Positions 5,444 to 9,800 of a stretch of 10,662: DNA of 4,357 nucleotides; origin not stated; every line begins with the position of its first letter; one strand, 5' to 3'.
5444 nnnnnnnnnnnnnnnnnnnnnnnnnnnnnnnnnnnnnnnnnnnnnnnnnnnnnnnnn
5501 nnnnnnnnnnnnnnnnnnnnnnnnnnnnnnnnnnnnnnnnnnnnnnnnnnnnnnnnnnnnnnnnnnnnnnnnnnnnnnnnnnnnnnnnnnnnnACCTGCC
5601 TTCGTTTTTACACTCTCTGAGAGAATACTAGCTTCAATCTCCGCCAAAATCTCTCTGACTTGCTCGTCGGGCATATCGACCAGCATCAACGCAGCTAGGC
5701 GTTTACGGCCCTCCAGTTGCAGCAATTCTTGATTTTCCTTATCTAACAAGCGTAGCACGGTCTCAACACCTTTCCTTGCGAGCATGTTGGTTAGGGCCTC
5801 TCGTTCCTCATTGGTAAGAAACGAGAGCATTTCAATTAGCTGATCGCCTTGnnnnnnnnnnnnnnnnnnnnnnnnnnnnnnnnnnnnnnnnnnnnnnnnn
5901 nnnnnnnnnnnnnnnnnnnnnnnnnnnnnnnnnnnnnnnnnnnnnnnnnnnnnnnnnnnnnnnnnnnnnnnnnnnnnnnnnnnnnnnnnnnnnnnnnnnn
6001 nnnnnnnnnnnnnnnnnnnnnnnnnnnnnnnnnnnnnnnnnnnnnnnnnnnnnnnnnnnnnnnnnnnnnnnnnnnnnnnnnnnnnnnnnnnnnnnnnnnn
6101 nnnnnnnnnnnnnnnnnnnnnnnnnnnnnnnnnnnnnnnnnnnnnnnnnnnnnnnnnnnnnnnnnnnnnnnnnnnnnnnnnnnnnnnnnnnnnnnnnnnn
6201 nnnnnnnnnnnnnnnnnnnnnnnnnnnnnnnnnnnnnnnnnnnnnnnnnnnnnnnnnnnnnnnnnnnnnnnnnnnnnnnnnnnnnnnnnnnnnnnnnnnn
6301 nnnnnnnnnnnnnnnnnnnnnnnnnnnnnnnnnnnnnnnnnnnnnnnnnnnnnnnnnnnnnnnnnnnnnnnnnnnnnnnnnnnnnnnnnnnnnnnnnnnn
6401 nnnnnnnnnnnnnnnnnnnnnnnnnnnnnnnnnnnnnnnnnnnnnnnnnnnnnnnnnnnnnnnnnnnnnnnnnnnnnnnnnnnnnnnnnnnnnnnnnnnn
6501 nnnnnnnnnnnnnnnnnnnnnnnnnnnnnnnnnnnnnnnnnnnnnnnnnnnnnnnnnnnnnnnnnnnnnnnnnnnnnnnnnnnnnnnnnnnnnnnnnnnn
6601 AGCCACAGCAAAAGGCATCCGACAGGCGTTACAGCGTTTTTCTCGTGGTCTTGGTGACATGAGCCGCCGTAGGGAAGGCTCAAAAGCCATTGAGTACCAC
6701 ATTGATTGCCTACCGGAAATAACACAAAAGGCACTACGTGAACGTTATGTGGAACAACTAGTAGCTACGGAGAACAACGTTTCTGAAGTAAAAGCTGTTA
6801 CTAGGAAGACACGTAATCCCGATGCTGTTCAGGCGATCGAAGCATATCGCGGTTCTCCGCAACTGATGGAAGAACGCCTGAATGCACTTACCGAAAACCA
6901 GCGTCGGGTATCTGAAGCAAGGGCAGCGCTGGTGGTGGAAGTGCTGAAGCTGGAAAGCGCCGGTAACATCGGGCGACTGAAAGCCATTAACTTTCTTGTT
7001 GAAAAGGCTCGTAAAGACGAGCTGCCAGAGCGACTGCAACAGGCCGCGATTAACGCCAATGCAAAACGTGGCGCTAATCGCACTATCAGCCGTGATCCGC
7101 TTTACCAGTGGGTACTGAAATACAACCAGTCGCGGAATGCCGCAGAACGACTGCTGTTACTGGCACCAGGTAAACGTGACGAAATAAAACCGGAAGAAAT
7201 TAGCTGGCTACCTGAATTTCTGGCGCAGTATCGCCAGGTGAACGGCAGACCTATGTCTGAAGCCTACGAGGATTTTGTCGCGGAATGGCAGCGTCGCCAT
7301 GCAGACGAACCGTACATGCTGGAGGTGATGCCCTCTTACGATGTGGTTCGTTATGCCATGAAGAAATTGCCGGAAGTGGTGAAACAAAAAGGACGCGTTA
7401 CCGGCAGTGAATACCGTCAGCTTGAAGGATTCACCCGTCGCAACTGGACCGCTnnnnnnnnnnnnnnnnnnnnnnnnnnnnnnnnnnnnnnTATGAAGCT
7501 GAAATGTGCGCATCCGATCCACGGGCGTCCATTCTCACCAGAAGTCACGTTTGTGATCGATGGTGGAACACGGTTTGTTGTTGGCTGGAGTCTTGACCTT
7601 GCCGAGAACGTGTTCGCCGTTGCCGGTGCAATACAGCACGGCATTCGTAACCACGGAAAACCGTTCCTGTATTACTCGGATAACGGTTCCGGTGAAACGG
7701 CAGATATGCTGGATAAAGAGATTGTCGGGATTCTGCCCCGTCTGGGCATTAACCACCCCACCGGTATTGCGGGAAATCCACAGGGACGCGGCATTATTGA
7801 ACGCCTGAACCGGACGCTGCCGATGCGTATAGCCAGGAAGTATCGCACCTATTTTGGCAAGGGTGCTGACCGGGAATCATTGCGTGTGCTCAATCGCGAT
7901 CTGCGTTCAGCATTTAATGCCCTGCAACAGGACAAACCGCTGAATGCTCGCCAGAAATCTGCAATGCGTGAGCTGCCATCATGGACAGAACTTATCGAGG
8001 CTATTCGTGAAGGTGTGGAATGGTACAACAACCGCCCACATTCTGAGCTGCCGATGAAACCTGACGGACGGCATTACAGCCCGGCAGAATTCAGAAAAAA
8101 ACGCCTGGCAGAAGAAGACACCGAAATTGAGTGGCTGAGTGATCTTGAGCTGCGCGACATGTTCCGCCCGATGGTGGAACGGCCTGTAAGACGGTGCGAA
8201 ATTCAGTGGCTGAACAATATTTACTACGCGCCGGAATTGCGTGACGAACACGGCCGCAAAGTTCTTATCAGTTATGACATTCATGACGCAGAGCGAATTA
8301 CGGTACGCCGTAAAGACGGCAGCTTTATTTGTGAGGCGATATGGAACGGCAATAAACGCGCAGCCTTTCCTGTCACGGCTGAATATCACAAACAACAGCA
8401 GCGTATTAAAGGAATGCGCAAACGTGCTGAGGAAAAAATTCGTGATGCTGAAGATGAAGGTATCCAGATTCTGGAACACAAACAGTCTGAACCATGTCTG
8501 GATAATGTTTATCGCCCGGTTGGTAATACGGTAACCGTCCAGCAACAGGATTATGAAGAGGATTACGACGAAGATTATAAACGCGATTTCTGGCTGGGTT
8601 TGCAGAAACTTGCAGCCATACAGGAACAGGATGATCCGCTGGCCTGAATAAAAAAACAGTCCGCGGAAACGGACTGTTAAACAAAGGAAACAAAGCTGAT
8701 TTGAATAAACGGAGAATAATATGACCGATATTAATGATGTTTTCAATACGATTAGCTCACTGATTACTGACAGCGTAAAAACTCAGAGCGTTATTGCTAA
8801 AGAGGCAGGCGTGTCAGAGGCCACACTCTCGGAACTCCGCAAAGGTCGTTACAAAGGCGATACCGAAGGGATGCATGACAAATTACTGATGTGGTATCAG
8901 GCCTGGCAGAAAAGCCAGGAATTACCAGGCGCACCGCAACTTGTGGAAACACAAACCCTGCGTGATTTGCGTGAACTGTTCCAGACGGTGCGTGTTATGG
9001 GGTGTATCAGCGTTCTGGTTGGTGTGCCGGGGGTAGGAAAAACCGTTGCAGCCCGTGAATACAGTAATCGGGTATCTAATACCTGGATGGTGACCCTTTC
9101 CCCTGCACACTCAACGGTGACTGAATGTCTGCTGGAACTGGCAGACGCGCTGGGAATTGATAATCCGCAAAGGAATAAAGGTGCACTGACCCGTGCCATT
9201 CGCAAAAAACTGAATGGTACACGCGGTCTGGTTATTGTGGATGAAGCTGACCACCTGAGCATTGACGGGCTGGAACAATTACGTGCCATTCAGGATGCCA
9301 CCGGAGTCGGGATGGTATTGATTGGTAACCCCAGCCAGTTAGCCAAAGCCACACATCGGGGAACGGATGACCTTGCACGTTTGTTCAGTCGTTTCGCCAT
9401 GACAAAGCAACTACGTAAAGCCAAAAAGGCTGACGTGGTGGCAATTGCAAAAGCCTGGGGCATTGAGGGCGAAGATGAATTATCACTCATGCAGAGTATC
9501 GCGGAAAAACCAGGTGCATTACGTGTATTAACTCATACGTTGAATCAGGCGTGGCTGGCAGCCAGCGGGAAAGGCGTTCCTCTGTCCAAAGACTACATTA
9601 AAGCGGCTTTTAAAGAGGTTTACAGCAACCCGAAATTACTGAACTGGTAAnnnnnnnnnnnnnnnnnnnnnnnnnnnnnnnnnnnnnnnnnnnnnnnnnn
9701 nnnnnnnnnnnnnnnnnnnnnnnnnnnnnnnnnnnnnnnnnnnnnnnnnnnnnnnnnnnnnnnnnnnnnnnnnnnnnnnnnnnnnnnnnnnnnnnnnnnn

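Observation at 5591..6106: Repressor appears modular: Mu c-like C-terminal region on a different N-terminal DNA-binding domain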

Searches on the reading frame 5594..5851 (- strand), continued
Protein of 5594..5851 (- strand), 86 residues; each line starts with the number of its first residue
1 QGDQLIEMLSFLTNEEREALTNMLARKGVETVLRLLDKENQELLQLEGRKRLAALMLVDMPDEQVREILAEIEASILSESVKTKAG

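Call 92: find_encoding_contigs(protein=P0167, flank=5000, max_places=3)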
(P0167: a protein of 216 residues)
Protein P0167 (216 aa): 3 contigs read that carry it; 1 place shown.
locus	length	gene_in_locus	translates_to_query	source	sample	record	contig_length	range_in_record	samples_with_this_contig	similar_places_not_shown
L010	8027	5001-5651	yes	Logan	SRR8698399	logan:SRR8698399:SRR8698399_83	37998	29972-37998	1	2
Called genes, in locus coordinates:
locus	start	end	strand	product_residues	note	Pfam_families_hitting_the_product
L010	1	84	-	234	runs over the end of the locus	PF11363:DUF3164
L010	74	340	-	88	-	-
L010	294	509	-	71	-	-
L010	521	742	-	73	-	-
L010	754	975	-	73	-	-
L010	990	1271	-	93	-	-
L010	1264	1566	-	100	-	-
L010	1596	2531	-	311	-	PF05621:TniB (weak), PF13401:AAA_22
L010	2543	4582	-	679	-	PF02316:HTH_Tnp_Mu_1, PF00665:rve, PF09299:Mu-transpos_C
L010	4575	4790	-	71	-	PF13693:HTH_35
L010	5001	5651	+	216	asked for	PF02316:HTH_Tnp_Mu_1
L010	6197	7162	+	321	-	PF09327:Phage_Tail_Tip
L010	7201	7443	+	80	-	-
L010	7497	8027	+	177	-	?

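Call 97: fold_search(model_id=the predicted structure, library=viral)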
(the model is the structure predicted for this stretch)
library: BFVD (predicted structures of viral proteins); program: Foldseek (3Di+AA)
matches with E <= 10: 75; with E <= 0.001: 0
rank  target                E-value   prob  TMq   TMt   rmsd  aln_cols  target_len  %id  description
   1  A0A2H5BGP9            1.9e+00  0.47  0.38  0.26   3.3        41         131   24  Uncharacterized protein [Vibrio phage Ceto]
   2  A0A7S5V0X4            2.6e+00  0.13  0.30  0.27  12.4        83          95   14  (no name in the UniProt tables at hand)
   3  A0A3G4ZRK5            2.8e+00  0.11  0.36  0.23  15.4        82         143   18  Uncharacterized protein [Dasosvirus sp.]
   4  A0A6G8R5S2            2.8e+00  0.10  0.31  0.33  14.4        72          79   18  Uncharacterized protein [Synechococcus phage S-N03]
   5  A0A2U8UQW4            3.0e+00  0.07  0.28  0.26   9.5        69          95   20  (no name in the UniProt tables at hand)
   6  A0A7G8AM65            3.2e+00  0.08  0.31  0.23  12.8        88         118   11  (no name in the UniProt tables at hand)
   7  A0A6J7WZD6            3.7e+00  0.12  0.35  0.20  11.1        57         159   19  Uncharacterized protein [uncultured Caudovirales phage]
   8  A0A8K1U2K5            3.7e+00  0.06  0.29  0.15   8.5        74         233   23  Uncharacterized protein (Fragment) [Riboviria sp.]
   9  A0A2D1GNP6            3.7e+00  0.05  0.27  0.24  11.8        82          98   16  Uncharacterized protein [Streptomyces phage Scap1]
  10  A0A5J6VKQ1            4.0e+00  0.06  0.29  0.06  17.5        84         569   13  Pentapeptide repeat protein [Megaviridae environmental sample]
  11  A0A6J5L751            4.3e+00  0.04  0.21  0.27  15.4        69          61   16  Uncharacterized protein [uncultured Caudovirales phage]
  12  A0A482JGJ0            4.7e+00  0.38  0.31  0.23   0.8        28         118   21  Uncharacterized protein [Gordonia phage Nimi13]
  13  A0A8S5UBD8            4.7e+00  0.08  0.36  0.19  14.0        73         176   16  DNA directed RNA polymerase subunit [Podoviridae sp. ctZkC8]
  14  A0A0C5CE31            4.7e+00  0.07  0.26  0.32   8.5        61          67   15  p60 protein (Fragment) [Grapevine leafroll-associated virus 4]
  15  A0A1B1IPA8            4.7e+00  0.07  0.26  0.32  16.7        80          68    8  (no name in the UniProt tables at hand)
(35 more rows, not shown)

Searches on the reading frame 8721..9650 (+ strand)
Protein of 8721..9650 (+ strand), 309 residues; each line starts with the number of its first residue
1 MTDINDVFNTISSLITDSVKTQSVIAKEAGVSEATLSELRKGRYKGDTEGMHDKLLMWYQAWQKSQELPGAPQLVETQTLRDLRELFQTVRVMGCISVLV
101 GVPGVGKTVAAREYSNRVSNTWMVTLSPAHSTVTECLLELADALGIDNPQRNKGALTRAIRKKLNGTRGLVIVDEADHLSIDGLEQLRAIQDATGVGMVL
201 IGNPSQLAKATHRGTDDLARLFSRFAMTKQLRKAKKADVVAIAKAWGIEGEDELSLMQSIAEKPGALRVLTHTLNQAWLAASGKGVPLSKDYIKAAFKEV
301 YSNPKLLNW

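Call 3: search_protein_families(library=pfam, proteins=[window:8721-9650:+], max_evalue=1)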
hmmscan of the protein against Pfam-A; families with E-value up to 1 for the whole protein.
window:8721-9650:+ (309 aa): 21 families
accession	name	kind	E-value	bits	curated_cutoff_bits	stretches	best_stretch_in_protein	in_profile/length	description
PF09077.16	Phage-MuB_C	-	1.5e-23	83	25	1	223-299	1-77/78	Mu B transposition protein, C terminal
PF13401.12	AAA_22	-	8.2e-20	71.9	27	1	96-207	7-126/130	AAA domain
PF13604.12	AAA_30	-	1.7e-08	34.9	27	1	95-212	19-133/191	AAA domain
PF13191.12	AAA_16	-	5.1e-07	30.8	32.6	1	78-226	7-124/167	AAA ATPase domain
PF07728.20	AAA_5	-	6.1e-05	23.5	22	1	98-185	3-76/139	AAA domain (dynein-related subfamily)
PF13245.12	AAA_19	-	0.00033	21.3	25.1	1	96-209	13-131/134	AAA domain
PF00004.35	AAA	-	0.001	19.9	21.2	1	98-183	2-73/131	ATPase family associated with various cellular activities (AAA)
PF01926.29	MMR_HSR1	-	0.0014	19.2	21.9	1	98-190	3-99/113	50S ribosome-binding GTPase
PF13481.12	AAA_25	-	0.0021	18.2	27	1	79-225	18-173/195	AAA domain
PF20703.3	nSTAND1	-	0.0021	18.2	27.1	1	84-284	24-243/379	Novel STAND NTPase 1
PF13671.12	AAA_33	-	0.0077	17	27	1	98-189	3-90/143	AAA domain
PF09848.15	SLFN-g3_helicase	-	0.014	15.1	24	1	98-246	5-174/354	Schlafen group 3, DNA/RNA helicase domain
PF13238.12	AAA_18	-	0.015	16.2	29.4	1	99-166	3-62/128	AAA domain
PF12775.13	AAA_7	-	0.034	14.1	25.8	1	65-126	4-65/181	P-loop containing dynein motor region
PF01443.25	Viral_helicase1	-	0.038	14.2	21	1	98-223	2-113/228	Viral superfamily 1 RNA helicase core domain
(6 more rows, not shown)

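Call 4: search_protein_families(library=phrogs, proteins=[window:8721-9650:+], max_evalue=0.01)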
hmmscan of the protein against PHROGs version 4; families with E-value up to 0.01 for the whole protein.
window:8721-9650:+ (309 aa): 9 families
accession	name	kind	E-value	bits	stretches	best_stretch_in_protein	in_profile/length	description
phrog_296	-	integration and excision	6e-95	320.2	1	1-305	222-528/626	DNA transposition protein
phrog_29249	-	unknown function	4.4e-29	100.9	1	247-307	2-62/65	-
phrog_168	-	DNA, RNA and nucleotide metabolism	5.8e-06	27.2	1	97-212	45-148/314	clamp loader of DNA polymerase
phrog_1529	-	unknown function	1e-05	26.7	1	1-43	1-42/209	-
phrog_11838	-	DNA, RNA and nucleotide metabolism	0.001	19.4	1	97-203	43-138/420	clamp loader of DNA polymerase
phrog_6831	-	transcription regulation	0.0044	18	0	20-46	19-45/68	transcriptional regulator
phrog_1468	-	transcription regulation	0.0053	17.4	0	21-47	22-48/67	transcriptional repressor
phrog_7998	-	unknown function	0.0094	16.2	0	99-204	45-153/339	-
phrog_2119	-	unknown function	0.0099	16.9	0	20-59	27-66/119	-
